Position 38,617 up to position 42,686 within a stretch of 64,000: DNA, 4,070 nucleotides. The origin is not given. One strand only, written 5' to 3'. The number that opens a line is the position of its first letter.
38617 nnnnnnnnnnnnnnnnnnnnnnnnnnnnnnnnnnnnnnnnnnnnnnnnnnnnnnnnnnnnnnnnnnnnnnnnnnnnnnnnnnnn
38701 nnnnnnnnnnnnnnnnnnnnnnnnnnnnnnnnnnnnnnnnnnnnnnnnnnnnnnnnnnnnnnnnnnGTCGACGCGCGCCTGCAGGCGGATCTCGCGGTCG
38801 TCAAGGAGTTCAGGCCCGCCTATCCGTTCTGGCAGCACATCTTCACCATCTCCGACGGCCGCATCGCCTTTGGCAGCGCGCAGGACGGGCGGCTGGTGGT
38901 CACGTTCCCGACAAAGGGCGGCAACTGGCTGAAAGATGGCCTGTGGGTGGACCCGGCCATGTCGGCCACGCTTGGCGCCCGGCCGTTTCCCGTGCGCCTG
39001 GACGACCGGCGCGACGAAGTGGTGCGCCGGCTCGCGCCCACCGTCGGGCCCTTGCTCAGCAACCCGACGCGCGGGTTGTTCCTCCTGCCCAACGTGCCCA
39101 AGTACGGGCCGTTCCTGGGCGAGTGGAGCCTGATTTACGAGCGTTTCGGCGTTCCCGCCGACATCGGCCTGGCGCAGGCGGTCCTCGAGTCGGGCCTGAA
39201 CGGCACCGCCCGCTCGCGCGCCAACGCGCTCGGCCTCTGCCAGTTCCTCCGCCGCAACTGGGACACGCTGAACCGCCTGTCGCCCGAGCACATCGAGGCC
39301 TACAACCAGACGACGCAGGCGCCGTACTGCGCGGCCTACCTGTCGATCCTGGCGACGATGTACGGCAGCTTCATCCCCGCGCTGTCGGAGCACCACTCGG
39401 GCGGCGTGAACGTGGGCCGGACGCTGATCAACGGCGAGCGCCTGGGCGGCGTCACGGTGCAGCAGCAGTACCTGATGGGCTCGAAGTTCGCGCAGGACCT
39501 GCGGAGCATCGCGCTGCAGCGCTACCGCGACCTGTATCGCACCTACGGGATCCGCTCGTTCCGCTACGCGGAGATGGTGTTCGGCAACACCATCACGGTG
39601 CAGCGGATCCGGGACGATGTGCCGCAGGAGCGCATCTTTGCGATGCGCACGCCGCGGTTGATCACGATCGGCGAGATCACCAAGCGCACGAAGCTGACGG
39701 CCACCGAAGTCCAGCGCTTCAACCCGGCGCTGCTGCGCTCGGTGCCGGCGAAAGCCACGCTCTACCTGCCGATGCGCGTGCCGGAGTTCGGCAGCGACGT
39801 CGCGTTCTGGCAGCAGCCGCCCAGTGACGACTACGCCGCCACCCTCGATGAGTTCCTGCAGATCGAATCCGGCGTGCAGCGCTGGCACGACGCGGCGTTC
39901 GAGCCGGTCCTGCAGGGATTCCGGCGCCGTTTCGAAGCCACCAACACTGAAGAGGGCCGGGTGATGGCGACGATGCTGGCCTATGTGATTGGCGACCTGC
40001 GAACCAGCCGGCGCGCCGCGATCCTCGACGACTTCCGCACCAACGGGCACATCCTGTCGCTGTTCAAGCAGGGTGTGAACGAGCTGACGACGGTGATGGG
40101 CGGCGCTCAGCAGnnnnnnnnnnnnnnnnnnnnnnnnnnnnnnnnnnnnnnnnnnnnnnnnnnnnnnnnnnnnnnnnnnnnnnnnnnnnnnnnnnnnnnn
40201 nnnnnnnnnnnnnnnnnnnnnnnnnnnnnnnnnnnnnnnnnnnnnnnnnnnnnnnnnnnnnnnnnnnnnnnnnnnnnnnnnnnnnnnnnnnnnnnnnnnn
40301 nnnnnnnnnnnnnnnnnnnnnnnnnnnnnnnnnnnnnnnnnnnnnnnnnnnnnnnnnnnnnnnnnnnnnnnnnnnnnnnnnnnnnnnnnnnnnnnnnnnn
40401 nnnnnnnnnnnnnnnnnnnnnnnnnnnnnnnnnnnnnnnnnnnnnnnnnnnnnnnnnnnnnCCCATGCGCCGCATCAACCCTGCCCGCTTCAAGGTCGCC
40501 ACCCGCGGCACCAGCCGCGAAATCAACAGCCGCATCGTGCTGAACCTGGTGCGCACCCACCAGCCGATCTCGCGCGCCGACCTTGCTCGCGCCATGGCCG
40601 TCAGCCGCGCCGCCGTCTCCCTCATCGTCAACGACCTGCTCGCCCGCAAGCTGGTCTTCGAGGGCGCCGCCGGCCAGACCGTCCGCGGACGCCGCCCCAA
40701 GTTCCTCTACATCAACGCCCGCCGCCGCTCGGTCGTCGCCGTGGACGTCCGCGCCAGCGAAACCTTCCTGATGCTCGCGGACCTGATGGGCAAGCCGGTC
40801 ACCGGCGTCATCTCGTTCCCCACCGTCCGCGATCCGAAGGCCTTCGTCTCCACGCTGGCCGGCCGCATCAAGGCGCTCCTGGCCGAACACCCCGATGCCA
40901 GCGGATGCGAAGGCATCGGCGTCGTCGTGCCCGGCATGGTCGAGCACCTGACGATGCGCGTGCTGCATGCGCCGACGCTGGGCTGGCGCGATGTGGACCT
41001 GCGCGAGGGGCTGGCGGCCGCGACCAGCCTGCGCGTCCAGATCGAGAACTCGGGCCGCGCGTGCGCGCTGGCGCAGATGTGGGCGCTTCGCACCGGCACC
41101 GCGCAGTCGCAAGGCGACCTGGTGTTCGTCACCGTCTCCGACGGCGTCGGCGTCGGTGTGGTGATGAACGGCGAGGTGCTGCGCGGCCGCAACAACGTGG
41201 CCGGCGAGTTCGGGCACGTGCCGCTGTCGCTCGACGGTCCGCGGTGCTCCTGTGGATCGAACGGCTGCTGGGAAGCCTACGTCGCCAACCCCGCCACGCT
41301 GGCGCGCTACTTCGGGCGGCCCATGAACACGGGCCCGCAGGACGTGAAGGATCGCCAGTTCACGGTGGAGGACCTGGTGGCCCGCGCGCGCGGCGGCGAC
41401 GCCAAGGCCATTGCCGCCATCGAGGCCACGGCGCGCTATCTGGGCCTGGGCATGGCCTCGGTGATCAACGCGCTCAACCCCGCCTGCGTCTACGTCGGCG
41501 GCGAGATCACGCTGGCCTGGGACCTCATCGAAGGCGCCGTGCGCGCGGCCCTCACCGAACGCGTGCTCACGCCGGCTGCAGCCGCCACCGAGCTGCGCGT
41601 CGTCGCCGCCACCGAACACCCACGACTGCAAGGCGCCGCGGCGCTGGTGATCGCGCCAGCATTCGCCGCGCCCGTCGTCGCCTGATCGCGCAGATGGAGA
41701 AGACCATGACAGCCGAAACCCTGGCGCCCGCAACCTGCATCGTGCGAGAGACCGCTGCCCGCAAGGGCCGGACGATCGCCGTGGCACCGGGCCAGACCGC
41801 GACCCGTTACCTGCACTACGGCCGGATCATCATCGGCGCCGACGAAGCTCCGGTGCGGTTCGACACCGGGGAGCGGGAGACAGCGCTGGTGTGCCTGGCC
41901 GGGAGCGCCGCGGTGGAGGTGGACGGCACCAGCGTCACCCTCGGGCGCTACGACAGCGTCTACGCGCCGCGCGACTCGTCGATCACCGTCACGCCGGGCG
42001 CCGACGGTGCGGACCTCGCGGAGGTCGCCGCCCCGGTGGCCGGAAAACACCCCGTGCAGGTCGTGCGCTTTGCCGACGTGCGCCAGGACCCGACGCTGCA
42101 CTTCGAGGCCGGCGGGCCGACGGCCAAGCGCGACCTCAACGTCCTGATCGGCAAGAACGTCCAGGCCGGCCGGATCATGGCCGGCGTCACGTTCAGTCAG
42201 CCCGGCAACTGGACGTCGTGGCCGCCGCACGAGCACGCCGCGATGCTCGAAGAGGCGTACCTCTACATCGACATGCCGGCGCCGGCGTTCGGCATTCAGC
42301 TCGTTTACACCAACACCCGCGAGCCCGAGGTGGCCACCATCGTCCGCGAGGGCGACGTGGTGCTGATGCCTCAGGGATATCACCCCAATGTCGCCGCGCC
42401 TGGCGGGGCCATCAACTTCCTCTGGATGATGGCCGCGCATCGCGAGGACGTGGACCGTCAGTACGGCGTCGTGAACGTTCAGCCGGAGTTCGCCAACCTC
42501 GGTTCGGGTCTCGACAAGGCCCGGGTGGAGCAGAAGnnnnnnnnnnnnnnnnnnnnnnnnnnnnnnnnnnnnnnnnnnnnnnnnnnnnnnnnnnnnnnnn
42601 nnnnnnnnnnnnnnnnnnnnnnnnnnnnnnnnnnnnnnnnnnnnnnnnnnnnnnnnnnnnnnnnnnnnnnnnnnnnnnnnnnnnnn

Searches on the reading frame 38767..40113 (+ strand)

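Call 63: search_protein_families(library=pfam, proteins=[window:38767-40113:+], max_evalue=0.00001)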
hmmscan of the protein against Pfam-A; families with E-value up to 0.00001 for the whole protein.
window:38767-40113:+ (449 aa): 1 family
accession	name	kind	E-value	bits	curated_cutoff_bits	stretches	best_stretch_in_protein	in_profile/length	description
PF01464.25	SLT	-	4.3e-06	26.7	21.3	0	126-219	9-104/117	Transglycosylase SLT domain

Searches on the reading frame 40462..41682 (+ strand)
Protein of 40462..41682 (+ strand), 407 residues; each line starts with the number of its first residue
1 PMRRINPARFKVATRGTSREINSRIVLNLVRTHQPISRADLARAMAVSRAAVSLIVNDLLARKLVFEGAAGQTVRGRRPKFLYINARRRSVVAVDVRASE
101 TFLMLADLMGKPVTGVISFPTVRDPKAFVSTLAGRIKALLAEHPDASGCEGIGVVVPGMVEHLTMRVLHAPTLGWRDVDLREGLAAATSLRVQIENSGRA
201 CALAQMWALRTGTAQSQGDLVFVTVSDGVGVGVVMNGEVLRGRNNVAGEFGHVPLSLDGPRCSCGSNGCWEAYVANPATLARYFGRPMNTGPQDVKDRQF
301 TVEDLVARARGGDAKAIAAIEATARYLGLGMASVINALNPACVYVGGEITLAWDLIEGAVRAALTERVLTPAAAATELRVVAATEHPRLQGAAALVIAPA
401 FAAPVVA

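Call 63: search_protein_families(library=pfam, proteins=[window:40462-41682:+], max_evalue=0.00001)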
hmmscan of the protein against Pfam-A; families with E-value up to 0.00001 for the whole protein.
window:40462-41682:+ (407 aa): 2 families
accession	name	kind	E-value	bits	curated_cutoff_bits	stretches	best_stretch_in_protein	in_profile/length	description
PF00480.26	ROK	-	1e-50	173.4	22.9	1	128-397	35-292/294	ROK family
PF12802.13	MarR_2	-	8.6e-06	26.3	27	0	26-66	10-51/61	MarR family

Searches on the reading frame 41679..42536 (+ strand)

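Call 63: search_protein_families(library=pfam, proteins=[window:41679-42536:+], max_evalue=0.00001)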
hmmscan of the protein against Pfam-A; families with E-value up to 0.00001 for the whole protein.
window:41679-42536:+ (286 aa): 1 family
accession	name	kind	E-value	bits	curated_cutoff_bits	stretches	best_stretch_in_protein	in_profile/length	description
PF04962.18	KduI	-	6.2e-38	131.1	23.9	1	23-255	4-248/262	KduI/IolB family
